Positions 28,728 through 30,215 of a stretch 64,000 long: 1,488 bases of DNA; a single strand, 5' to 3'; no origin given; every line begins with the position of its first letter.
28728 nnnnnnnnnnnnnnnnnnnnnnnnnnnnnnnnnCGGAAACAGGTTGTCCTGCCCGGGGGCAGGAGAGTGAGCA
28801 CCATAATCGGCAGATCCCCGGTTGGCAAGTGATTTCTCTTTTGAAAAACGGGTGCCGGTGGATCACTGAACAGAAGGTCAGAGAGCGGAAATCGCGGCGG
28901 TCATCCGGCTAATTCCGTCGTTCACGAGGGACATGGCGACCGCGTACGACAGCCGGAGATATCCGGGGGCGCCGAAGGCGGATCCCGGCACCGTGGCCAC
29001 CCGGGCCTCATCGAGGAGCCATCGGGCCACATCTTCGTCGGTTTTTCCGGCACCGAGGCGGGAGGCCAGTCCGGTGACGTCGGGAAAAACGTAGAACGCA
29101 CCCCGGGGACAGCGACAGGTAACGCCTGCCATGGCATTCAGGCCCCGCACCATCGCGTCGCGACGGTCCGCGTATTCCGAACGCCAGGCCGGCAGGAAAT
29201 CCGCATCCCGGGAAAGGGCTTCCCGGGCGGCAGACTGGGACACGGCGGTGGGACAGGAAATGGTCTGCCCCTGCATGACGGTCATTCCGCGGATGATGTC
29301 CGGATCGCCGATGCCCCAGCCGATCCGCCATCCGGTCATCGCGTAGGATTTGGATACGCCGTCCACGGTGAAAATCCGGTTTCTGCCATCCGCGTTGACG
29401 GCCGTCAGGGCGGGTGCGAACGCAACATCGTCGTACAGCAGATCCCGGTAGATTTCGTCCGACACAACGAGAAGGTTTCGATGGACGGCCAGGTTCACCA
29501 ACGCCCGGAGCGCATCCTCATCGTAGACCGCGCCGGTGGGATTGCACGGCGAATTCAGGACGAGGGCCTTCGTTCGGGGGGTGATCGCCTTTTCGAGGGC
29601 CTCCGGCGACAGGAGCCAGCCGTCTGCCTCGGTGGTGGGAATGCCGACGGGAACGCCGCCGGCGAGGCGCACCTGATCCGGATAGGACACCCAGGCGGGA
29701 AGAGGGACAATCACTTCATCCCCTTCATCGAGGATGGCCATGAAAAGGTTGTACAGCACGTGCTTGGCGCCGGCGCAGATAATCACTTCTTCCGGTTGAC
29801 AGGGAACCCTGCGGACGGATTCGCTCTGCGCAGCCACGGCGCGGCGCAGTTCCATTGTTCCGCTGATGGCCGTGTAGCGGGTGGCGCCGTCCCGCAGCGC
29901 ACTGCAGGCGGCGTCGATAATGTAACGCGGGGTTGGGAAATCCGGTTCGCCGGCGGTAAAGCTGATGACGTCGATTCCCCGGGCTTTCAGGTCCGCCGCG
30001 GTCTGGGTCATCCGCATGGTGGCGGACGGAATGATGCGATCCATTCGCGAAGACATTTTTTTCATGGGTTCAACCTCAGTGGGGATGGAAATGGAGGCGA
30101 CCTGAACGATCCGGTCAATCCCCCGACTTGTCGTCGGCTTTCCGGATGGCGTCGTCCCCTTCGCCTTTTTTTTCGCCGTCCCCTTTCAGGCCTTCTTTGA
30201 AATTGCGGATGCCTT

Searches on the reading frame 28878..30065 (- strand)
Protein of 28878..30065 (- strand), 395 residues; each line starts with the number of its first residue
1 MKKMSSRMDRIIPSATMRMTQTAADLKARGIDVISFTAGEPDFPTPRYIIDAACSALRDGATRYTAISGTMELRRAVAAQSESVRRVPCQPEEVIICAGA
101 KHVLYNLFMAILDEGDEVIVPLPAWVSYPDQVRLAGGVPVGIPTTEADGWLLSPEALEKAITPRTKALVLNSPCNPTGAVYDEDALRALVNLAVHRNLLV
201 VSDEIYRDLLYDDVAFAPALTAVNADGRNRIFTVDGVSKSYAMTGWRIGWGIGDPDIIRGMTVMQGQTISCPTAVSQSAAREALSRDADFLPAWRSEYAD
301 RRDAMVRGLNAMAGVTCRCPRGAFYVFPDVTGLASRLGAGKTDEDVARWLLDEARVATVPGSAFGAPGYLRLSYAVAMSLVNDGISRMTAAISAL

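Call 17: search_protein_families(library=pfam, proteins=[window:28878-30065:-], max_evalue=0.001)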
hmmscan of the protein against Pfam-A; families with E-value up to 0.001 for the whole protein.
window:28878-30065:- (395 aa): 3 families
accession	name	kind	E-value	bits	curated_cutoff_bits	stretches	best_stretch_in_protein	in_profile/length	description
PF00155.27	Aminotran_1_2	-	2.3e-68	231.4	19.7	1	32-375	2-347/361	Aminotransferase class I and II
PF01041.23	DegT_DnrJ_EryC1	-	8.9e-08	32.2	19.8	1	107-203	56-145/360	DegT/DnrJ/EryC1/StrS aminotransferase family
PF01053.26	Cys_Met_Meta_PP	-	0.00035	19.7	27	1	106-204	82-174/381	Cys/Met metabolism PLP-dependent enzyme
